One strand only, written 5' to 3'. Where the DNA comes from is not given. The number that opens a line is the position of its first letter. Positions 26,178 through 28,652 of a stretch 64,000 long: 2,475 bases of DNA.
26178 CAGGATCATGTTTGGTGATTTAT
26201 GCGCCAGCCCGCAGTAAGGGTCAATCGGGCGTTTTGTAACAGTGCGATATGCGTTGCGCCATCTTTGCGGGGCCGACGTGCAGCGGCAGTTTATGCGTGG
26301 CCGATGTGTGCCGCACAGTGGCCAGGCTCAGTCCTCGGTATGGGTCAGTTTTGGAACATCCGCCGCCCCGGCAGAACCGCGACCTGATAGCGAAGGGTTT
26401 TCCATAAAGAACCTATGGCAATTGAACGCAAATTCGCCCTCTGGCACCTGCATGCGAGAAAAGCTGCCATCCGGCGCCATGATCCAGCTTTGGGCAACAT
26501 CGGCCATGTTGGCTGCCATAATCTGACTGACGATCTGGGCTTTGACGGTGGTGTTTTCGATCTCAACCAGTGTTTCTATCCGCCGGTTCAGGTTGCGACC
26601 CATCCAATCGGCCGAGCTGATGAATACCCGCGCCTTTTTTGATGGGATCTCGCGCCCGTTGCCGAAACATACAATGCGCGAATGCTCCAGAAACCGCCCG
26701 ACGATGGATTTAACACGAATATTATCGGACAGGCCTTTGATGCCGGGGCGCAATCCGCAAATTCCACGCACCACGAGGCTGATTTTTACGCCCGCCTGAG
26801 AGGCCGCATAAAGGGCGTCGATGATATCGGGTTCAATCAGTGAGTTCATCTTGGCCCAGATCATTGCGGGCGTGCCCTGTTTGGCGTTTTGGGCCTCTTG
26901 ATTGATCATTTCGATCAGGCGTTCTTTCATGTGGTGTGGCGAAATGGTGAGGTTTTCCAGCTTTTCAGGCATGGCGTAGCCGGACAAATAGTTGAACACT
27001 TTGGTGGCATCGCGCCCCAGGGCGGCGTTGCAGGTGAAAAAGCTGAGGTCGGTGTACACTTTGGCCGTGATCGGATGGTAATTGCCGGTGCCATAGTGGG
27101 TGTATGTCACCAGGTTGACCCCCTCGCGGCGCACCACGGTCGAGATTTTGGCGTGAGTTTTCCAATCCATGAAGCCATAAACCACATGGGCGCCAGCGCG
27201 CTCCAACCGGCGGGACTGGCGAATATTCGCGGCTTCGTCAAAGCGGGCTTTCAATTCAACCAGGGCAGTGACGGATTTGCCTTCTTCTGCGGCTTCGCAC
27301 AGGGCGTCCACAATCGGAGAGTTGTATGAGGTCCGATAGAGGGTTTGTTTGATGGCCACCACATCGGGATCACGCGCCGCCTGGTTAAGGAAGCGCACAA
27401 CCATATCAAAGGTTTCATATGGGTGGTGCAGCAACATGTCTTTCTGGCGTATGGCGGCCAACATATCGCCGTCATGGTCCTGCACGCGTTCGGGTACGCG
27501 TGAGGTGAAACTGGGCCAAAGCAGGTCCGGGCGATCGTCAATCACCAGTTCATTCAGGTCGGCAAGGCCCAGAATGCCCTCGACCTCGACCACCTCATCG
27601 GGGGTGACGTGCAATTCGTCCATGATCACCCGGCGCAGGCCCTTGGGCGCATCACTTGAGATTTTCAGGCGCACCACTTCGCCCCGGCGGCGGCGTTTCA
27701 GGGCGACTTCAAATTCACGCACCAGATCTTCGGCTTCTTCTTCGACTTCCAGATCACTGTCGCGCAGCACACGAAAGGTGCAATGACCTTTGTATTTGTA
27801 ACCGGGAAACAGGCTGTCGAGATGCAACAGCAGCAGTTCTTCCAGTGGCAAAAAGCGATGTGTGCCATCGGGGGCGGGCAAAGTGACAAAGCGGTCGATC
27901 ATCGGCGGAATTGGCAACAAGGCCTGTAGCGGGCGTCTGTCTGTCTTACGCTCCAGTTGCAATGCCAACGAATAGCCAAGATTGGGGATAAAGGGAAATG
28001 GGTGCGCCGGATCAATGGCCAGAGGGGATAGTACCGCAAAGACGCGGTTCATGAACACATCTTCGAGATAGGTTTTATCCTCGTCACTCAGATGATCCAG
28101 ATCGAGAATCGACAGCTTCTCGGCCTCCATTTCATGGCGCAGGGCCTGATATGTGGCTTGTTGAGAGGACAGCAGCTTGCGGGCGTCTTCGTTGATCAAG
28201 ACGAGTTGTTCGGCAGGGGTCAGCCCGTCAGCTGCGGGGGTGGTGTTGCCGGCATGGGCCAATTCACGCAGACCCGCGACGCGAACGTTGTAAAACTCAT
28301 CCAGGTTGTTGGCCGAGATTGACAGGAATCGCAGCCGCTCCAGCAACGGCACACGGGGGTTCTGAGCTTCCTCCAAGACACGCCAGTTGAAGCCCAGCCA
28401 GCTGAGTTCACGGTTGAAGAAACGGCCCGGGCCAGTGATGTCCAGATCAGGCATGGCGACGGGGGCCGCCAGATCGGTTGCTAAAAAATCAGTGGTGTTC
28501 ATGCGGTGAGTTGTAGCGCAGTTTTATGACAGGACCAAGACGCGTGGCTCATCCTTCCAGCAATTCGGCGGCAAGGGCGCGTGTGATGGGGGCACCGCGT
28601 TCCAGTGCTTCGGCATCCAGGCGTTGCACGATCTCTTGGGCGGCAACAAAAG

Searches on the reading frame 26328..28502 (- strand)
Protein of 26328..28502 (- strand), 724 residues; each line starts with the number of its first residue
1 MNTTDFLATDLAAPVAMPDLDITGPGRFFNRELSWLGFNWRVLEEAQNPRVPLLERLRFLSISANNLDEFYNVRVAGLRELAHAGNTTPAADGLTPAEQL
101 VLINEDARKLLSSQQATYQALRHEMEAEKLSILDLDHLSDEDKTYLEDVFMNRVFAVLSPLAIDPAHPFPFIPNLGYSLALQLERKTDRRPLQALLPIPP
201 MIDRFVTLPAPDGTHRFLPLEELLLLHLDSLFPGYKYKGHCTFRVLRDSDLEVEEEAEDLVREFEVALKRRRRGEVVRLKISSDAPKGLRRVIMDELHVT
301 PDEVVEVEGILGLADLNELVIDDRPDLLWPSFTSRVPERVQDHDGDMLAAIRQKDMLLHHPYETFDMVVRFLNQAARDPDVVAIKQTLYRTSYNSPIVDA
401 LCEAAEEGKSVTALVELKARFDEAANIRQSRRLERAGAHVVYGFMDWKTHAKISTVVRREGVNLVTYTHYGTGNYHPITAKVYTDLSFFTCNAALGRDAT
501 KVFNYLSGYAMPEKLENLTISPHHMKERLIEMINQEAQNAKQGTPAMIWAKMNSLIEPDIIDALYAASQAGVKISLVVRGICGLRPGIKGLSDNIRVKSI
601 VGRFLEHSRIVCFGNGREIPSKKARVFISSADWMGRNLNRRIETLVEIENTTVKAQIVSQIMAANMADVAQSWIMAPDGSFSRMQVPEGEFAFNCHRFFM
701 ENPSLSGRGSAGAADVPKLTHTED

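Call 69: search_protein_families(library=pfam, proteins=[window:26328-28502:-], max_evalue=0.00001)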
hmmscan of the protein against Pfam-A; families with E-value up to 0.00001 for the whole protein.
window:26328-28502:- (724 aa): 5 families
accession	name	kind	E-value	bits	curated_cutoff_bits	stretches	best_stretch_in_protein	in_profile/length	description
PF17941.7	PP_kinase_C_1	-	3.1e-72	242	25.7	1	347-510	2-165/167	Polyphosphate kinase C-terminal domain 1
PF13090.12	PP_kinase_C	-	2.1e-61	206.8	25.8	1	518-686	1-163/172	Polyphosphate kinase C-terminal domain 2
PF02503.22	PP_kinase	-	2.1e-57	194.2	31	1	141-319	1-183/183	Polyphosphate kinase middle domain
PF13089.11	PP_kinase_N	-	2.5e-36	124.6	23.8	1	28-132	1-106/107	Polyphosphate kinase N-terminal domain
PF13091.12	PLDc_2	-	1.1e-08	35.4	27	0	548-659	12-126/132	PLD-like domain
